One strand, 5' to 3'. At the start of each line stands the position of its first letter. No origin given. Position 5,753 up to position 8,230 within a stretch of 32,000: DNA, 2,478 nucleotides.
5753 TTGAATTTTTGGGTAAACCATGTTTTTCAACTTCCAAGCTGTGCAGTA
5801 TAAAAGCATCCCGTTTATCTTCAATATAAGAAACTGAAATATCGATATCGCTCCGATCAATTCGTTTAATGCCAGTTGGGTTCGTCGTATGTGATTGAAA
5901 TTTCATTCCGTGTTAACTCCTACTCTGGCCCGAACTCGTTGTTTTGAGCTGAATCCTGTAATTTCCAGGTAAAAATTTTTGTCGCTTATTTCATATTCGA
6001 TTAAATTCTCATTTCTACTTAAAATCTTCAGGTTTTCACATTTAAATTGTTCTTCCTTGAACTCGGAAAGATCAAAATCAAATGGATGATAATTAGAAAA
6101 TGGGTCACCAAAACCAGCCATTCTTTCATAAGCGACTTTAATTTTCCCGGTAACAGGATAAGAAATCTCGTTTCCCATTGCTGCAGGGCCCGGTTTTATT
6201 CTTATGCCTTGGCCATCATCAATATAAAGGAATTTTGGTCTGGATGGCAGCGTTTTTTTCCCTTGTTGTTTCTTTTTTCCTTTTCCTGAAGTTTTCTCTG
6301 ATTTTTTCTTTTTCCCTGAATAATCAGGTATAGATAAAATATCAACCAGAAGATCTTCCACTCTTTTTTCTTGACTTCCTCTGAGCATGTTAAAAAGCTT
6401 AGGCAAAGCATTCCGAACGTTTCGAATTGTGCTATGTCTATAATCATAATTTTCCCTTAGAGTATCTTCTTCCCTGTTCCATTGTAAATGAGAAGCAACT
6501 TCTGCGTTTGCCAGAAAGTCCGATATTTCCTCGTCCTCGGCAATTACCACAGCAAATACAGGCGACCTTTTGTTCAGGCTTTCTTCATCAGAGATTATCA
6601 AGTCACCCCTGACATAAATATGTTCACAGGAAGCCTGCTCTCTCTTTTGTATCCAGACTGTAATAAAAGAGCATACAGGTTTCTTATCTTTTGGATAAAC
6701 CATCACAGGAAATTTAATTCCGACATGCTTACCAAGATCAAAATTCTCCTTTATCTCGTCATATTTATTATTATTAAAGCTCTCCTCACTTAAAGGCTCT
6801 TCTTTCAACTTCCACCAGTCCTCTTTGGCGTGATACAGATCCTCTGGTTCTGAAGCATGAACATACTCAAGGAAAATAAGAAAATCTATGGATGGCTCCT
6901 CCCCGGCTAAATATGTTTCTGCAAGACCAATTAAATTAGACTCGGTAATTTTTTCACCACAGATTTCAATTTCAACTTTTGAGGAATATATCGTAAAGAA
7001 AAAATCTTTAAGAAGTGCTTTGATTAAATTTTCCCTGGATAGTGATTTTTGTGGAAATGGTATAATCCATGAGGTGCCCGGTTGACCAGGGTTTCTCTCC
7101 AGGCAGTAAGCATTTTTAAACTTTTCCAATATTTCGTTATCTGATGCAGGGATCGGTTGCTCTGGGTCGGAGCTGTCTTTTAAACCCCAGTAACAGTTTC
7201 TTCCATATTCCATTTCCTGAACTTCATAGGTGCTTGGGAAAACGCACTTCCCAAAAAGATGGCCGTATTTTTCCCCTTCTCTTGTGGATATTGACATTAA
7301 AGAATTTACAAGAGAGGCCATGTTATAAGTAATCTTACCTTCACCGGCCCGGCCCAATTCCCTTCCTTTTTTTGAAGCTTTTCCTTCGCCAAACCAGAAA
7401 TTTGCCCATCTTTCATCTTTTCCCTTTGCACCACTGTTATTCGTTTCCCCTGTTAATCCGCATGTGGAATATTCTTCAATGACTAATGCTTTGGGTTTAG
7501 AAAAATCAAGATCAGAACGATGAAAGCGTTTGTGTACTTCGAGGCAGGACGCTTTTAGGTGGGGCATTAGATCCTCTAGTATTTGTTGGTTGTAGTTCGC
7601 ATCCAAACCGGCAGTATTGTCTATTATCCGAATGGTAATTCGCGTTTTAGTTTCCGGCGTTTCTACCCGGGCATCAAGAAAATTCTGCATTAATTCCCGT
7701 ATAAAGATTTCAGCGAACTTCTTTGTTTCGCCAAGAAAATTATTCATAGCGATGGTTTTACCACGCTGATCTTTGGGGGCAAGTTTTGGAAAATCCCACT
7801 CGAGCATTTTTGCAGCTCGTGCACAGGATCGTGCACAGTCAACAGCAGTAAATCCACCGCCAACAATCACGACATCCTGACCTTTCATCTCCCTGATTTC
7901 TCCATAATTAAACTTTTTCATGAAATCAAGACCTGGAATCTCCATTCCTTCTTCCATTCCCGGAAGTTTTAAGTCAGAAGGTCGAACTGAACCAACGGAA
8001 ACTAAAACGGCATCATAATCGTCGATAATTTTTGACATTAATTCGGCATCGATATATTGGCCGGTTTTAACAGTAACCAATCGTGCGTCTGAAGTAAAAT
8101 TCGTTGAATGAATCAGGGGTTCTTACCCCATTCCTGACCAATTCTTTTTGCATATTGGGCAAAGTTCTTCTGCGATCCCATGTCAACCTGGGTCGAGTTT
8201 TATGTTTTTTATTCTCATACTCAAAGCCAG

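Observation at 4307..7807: Intact three-gene GHKL-ATPase operon with two unrecognisable partners, wedged into gene wreckage: candidate undescribed defence system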

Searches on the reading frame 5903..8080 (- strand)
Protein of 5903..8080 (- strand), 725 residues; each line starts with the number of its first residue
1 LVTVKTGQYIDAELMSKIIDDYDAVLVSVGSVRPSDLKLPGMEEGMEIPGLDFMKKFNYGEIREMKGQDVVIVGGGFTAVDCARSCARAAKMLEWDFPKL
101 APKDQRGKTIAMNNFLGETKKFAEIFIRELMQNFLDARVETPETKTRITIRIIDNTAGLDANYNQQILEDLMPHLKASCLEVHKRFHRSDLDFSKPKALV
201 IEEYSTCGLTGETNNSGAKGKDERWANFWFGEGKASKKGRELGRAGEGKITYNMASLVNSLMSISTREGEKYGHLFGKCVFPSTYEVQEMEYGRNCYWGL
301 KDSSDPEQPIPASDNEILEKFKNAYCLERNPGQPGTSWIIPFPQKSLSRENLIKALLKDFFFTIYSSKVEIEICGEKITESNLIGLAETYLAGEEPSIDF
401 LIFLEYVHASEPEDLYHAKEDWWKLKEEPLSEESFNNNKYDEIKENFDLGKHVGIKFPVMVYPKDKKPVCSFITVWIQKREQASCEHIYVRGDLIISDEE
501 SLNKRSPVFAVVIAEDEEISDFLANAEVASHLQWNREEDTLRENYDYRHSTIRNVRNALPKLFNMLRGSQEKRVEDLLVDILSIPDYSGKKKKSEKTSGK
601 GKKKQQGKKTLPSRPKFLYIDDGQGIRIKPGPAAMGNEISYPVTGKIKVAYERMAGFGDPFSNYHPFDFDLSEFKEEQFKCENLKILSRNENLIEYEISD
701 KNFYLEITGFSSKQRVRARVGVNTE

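Call 3: search_protein_families(library=pfam, proteins=[window:5903-8080:-], max_evalue=1)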
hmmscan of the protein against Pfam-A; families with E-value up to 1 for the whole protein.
window:5903-8080:- (725 aa): 3 families
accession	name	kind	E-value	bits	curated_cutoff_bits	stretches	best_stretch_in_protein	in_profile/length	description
PF07992.20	Pyr_redox_2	-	1.3e-07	31.8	26.1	1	19-91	97-166/291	Pyridine nucleotide-disulphide oxidoreductase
PF13738.12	Pyr_redox_3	-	0.0032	17.2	30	1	46-91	141-188/305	Pyridine nucleotide-disulphide oxidoreductase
PF00989.32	PAS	-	0.16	12.4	22.6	1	506-572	10-72/113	PAS fold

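Call 4: search_protein_families(library=padloc, proteins=[window:5903-8080:-], max_evalue=1)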
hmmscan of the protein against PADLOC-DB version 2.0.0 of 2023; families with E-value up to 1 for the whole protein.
window:5903-8080:- (725 aa): 1 family
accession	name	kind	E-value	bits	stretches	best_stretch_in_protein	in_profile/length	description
PDLC04582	PDC-M33A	-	3.8e-20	70.1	2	93-394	3-288/627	-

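Call 5: search_protein_families(library=ncbifam, proteins=[window:5903-8080:-], max_evalue=1)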
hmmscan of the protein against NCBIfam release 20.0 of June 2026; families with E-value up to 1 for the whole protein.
window:5903-8080:- (725 aa): 19 families
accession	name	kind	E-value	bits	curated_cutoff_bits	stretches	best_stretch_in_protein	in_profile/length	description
NF009410.0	PRK12771.1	subfamily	3.3e-13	49.1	516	1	2-89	203-290/566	NAD(P)-binding protein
NF009454.0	PRK12814.1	equivalog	1.5e-11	43.4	916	1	16-88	273-344/657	putative NADPH-dependent glutamate synthase small subunit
NF009409.0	PRK12770.1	subfamily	4.2e-11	42.5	343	1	15-88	113-194/360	putative glutamate synthase subunit beta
TIGR03315.1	Se_ygfK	equivalog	1.6e-08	32.5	835.3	1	4-88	604-687/1012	putative selenate reductase subunit YgfK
TIGR01316.1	gltA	equivalog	5.2e-06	25.5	471.75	1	15-88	212-293/449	NADPH-dependent glutamate synthase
TIGR01318.1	gltD_gamma_fam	subfamily_domain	1.1e-05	24.2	482.95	1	15-89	220-304/467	glutamate synthase, small subunit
TIGR01317.1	GOGAT_sm_gam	subfamily_domain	1.4e-05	24.2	447.7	1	14-90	220-306/485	glutamate synthase small subunit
NF010590.0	PRK13984.1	equivalog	1.4e-05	23.4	946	1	15-92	367-448/611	putative oxidoreductase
NF009408.0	PRK12769.1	equivalog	0.002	16.3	1003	1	15-89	406-490/659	formate-dependent uric acid utilization protein AegA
NF046103.1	NOXase_Strep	equivalog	0.0076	15.3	600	1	16-91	96-171/442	H2O-forming NADH oxidase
NF041695.1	Shig_StxA_1d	exception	0.0083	15.9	725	1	72-129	254-311/314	Shiga toxin Stx1d subunit A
NF041087.1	bile_acid_BaiCD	equivalog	0.016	13.3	825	1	2-91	447-527/642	bile acid Fe-S flavoenzyme BaiCD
NF009413.0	PRK12775.1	equivalog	0.017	12.9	1895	1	21-88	517-592/1006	putative trifunctional 2-polyprenylphenol hydroxylase/glutamate synthase subunit beta/ferritin domain-containing protein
NF033658.2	Shiga_Stx1A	exception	0.04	13.5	650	1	72-129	254-311/315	Shiga toxin Stx1 subunit A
NF041694.1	Shig_StxA_1a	exception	0.041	13.6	718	1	72-129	254-311/313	Shiga toxin Stx1a subunit A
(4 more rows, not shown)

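Call 9: find_homologous_proteins(query=window:5906-7807:-)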
Query window:5906-7807:- (634 aa): 31 proteins with E <= 0.001 among 7208 candidates.
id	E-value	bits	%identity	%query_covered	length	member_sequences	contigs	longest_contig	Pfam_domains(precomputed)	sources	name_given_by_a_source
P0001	0.0e+0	1429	98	100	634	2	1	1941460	-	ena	-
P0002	0.0e+0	1211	83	100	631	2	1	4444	-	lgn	-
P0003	0.0e+0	1165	80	100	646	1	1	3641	-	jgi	jgi:hypothetical protein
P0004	0.0e+0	1159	81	100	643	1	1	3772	-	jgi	-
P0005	0.0e+0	1149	79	100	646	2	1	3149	-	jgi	jgi:hypothetical protein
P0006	0.0e+0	1130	78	100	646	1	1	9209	-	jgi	jgi:hypothetical protein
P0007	0.0e+0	1066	74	100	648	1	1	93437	-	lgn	-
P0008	0.0e+0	1033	72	100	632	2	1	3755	-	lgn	-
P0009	5.2e-199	681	50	100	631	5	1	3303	-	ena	-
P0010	6.9e-187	641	48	100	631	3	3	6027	-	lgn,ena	-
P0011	2.3e-135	471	39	99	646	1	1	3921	-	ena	-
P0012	4.8e-130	453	40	99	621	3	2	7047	-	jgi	jgi:hypothetical protein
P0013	7.4e-127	443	40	99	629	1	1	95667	-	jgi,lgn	jgi:hypothetical protein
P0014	7.1e-117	410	38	99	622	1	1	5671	-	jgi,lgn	-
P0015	1.6e-114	402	37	96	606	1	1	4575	-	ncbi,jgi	jgi:hypothetical protein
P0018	7.1e-114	400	36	100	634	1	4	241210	-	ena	-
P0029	1.0e-58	217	27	97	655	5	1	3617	-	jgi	-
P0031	1.3e-21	95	25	94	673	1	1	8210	-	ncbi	-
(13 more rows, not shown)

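Call 13: find_encoding_contigs(protein=P0013, flank=8000, max_places=3)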
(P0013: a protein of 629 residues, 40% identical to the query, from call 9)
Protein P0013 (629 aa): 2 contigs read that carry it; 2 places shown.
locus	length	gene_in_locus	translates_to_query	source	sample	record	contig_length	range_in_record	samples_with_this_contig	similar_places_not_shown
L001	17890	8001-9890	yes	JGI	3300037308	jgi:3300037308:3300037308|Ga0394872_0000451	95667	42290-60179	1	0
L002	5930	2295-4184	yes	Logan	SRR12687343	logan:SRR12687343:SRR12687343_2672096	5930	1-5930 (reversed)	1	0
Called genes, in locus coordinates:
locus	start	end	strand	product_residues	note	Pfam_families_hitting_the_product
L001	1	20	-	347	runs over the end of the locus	PF06258:Mito_fiss_Elm1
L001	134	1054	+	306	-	-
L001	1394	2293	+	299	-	PF00685:Sulfotransfer_1, PF13469:Sulfotransfer_3 (weak)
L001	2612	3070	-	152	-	PF09361:Phasin_2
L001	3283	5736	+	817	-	PF00989:PAS, PF08448:PAS_4 (weak), PF13188:PAS_8 (weak), PF13426:PAS_9, PF00512:HisKA, PF02518:HATPase_c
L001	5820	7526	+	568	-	PF00145:DNA_methylase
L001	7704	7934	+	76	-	-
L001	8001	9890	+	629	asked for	-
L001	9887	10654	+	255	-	-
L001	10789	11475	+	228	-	-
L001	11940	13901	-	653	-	PF00724:Oxidored_FMN, PF00070:Pyr_redox (faint), PF00890:FAD_binding_2 (weak), PF01266:DAO (weak), PF03486:HI0933_like (weak), PF07992:Pyr_redox_2, PF12831:FAD_oxidored, PF13450:NAD_binding_8, +2 more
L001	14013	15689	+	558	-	PF00528:BPD_transp_1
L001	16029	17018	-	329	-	PF01408:GFO_IDH_MocA, PF02894:GFO_IDH_MocA_C, PF22725:GFO_IDH_MocA_C3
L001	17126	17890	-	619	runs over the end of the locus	PF12551:PHBC_N, PF07167:PhaC_N, PF00561:Abhydrolase_1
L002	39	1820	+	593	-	PF00145:DNA_methylase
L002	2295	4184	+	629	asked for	-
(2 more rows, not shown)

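Call 14: find_encoding_contigs(protein=P0018, flank=8000, max_places=3)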
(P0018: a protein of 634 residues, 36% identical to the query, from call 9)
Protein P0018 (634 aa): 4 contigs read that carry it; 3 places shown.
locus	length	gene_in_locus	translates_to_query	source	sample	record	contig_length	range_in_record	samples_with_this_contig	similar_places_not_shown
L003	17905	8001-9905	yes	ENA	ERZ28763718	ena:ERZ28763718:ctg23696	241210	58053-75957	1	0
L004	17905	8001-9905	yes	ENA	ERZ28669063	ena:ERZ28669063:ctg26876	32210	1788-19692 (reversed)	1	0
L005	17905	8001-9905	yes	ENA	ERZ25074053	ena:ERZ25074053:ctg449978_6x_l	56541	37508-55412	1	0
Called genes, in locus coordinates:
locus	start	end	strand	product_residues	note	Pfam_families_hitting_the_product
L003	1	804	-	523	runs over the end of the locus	PF00145:DNA_methylase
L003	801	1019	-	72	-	-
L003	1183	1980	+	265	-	PF18062:RE_AspBHI_N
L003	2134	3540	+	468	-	PF00665:rve (weak), PF22483:Mu-transpos_C_2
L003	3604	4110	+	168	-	PF13384:HTH_23, PF13518:HTH_28, PF13551:HTH_29, PF13565:HTH_32, PF13592:HTH_33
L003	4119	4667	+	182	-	PF13358:DDE_3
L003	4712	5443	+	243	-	PF01695:IstB_IS21, PF00308:Bac_DnaA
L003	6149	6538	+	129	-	-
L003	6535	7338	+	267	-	PF01695:IstB_IS21, PF00308:Bac_DnaA (weak), PF03969:AFG1_ATPase (weak)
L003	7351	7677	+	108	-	PF01609:DDE_Tnp_1 (faint), PF13586:DDE_Tnp_1_2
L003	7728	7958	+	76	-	-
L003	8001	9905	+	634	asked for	-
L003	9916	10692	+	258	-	-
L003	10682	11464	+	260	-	-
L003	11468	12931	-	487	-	PF00145:DNA_methylase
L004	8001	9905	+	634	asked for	-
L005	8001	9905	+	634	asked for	-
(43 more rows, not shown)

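Call 16: find_encoding_contigs(protein=P0007, flank=10000, max_places=2)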
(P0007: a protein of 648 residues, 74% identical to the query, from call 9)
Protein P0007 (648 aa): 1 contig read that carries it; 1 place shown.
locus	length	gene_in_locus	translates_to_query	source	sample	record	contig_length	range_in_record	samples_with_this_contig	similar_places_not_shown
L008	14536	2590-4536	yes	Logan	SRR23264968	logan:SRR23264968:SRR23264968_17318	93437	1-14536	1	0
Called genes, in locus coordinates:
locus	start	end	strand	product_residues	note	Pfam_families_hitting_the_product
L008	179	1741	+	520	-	PF00145:DNA_methylase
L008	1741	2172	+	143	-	PF03852:Vsr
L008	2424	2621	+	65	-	-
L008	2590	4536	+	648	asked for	-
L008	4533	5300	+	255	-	-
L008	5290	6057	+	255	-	-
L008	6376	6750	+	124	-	PF00072:Response_reg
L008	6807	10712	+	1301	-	PF23198:PDE8A_N (faint), PF01590:GAF (weak), PF13185:GAF_2, PF00512:HisKA, PF02518:HATPase_c, PF00072:Response_reg, PF01627:Hpt (faint)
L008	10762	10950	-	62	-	-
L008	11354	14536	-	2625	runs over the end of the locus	PF07676:PD40 (weak), PF26549:Tricorn_N, PF26550:Tricorn_2nd (faint), PF00515:TPR_1 (faint), PF07719:TPR_2 (faint), PF13181:TPR_8 (faint), PF13424:TPR_12, PF12770:CHAT, +5 more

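Call 21: find_related_loci(query=A1, collection=genome_contigs, flank=8000)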
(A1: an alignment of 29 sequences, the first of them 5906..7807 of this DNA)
Query A1 (634 aa) in genome_contigs; peptide patterns used: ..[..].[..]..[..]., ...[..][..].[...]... (x = any residue, [..] = any of these).
119 stretches matched a pattern; 8 encode a relative of the query (tblastn E <= 1e-3); 8 distinct loci.
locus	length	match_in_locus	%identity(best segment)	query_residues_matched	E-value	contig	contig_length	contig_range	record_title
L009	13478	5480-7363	36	1-627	4e-110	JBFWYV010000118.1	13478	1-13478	MAG: Hyphomicrobiaceae bacterium isolate CA_2019_TPBS_172 NODE_19023_length_13478_cov_3.256460_TPBS, whole genome shotgu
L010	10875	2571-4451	35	1-629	3e-109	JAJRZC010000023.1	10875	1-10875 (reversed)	MAG: Alphaproteobacteria bacterium isolate Dive96_bin4.135 k141_416566, whole genome shotgun sequence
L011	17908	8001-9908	30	4-634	6e-79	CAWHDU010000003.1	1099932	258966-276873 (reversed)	MAG: uncultured beta proteobacterium isolate MFD04408.bin.1.58 genome assembly, contig: contig_26772, whole genome shotg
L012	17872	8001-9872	29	4-629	6e-78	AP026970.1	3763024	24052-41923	Comamonadaceae bacterium OS-4 DNA, complete genome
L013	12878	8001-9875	28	4-629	6e-72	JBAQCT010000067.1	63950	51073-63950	MAG: Gallionella sp. isolate MFD12004_ilm_asm_bin33 k127_159057, whole genome shotgun sequence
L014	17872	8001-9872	28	4-629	6e-69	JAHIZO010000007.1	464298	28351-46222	MAG: Gammaproteobacteria bacterium isolate Modern_marine.mb.18 Modern_marine.mb.18_k141_1022524, whole genome shotgun se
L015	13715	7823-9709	27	2-629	3e-71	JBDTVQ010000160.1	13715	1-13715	MAG: Acidobacteriota bacterium isolate cluster3_bin.71 NODE_18313_length_13715_cov_6.212884, whole genome shotgun sequen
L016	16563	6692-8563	30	4-629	5e-72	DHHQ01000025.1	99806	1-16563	MAG TPA_asm: Thiobacillus denitrificans isolate UBA4768 UBA4768_contig_484, whole genome shotgun sequence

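Call 22: find_related_loci(query=A1, collection=viral_contigs, flank=8000)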
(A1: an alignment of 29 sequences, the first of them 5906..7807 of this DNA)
Query A1 (634 aa) in viral_contigs; peptide patterns used: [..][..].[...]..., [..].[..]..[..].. (x = any residue, [..] = any of these).
48 stretches matched a pattern; 1 encode a relative of the query (tblastn E <= 1e-3); 1 distinct loci.
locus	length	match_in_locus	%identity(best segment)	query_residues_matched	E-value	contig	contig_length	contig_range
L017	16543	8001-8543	34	3-190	3e-25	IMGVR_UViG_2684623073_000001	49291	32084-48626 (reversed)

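Call 26: search_solved_structures(query=A1, max_evalue=10, show_alignments=2)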
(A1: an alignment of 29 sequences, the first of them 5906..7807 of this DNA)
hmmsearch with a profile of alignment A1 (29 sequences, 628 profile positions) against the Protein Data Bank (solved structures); distinct sequences matched with E-value up to 10: 0.

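Call 29: search_protein_families(library=padloc, proteins=[L012:7989-9914:+, L012:9892-10647:+, L012:10637-11359:+, P0031, P0029], max_evalue=0.1)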
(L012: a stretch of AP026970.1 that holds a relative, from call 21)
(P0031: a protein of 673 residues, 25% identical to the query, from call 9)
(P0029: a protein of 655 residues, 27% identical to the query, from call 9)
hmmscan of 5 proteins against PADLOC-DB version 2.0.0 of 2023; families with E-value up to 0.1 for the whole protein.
L012:7989-9914:+ (642 aa): 1 family
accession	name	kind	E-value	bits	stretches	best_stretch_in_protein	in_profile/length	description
PDLC04582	PDC-M33A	-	3.4e-16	57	1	1-294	1-289/627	-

L012:9892-10647:+ (252 aa): 0 families

L012:10637-11359:+ (241 aa): 0 families

P0031 (673 aa): 1 family
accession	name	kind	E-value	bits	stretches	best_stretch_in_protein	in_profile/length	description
PDLC04582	PDC-M33A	-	1.2e-23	81.6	2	24-298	25-268/627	-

P0029 (655 aa): 1 family
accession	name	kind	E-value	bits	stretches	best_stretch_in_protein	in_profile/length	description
PDLC04582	PDC-M33A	-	1.3e-18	65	1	38-309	27-289/627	-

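Call 30: search_protein_families(library=pfam, proteins=[L012:7989-9914:+, L012:9892-10647:+, L012:10637-11359:+, P0031, P0029], max_evalue=0.1)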
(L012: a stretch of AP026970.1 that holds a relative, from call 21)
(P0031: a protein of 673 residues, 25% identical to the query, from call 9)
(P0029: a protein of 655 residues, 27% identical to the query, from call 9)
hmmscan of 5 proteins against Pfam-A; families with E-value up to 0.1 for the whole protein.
L012:7989-9914:+ (642 aa): 1 family
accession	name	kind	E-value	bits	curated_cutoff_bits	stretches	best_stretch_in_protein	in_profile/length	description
PF14230.11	DUF4333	-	0.047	14.4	27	0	323-364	9-46/78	Domain of unknown function (DUF4333)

L012:9892-10647:+ (252 aa): 0 families

L012:10637-11359:+ (241 aa): 0 families

P0031 (673 aa): 1 family
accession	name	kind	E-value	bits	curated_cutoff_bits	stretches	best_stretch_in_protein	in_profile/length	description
PF20399.4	PH_20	-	0.079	13.4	27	0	228-272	34-80/84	PH domain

P0029 (655 aa): 0 families

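Call 48: find_encoding_contigs(protein=P0031, flank=7000, max_places=2)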
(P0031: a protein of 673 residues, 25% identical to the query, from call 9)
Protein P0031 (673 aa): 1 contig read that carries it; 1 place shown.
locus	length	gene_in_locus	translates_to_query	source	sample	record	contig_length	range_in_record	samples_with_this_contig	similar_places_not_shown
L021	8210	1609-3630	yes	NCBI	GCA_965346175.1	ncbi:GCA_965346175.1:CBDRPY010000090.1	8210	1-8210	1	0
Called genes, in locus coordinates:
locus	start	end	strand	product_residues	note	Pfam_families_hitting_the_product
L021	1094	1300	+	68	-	PF13560:HTH_31, PF12844:HTH_19, PF01381:HTH_3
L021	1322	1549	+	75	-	PF03852:Vsr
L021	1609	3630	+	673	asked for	-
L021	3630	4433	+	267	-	-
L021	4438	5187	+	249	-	-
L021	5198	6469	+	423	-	PF00145:DNA_methylase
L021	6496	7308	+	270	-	PF13391:HNH_2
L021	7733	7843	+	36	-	-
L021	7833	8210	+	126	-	?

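Call 51: search_protein_representatives(alignment_id=A1)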
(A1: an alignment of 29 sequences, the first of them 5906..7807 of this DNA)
Query: 29 sequences, 628 profile positions. Proteins with E-value up to 0.001 (for the whole library): 5462; up to 1e-10: 3078; up to 1e-30: 1367. The best 150 are listed.
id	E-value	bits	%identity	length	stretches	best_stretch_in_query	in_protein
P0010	2.4e-246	835.4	-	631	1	1-626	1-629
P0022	1.6e-245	832.6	-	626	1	2-624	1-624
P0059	6.2e-237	804.3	-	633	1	1-623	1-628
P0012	2.9e-232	788.9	-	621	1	1-624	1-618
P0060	3.4e-223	758.9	-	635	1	3-626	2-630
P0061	1.9e-212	723.4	-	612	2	3-487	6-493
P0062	2.1e-206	703.4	-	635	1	1-624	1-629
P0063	8.8e-202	688.2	-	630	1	1-624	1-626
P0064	3.8e-199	679.5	-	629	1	3-626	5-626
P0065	5.1e-197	672.4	-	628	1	3-622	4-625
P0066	1.6e-194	664.2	-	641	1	22-624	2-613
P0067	9.1e-185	632.0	-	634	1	3-620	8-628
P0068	2.4e-183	627.3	-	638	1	4-624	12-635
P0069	6.9e-181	619.1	-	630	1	4-625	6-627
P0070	7.6e-174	595.9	-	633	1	2-620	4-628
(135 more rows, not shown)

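Call 57: search_protein_families(library=padloc, alignment_id=A6, max_evalue=0.001)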
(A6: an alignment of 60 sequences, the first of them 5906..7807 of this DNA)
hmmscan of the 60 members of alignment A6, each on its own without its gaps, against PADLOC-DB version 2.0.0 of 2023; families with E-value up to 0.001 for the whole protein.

A. member 1, window:5906-7807:- (634 aa): 1 family
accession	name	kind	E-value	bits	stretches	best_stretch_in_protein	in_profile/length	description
PDLC04582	PDC-M33A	-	2.4e-20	70.7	2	2-303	3-288/627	-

B. families by the number of members that match (of 60 scanned): 1 family
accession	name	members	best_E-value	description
PDLC04582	PDC-M33A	60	3.3e-33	-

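Call 58: search_protein_families(library=pfam, alignment_id=A6, max_evalue=0.01)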
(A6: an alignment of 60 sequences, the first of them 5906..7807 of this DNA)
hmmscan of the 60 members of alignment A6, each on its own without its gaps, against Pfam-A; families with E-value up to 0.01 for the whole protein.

A. member 1, window:5906-7807:- (634 aa): 0 families

B. families by the number of members that match (of 60 scanned): 2 families
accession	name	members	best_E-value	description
PF16101.10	PRIMA1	1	0.0014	Proline-rich membrane anchor 1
PF03286.19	Pox_Ag35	1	0.0097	Pox virus Ag35 surface protein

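Call 59: search_protein_families(library=ncbifam, alignment_id=A6, max_evalue=0.01)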
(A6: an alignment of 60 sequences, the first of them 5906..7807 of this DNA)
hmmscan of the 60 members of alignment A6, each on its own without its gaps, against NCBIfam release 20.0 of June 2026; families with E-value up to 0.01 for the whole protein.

A. member 1, window:5906-7807:- (634 aa): 0 families

B. families by the number of members that match (of 60 scanned): 0 families
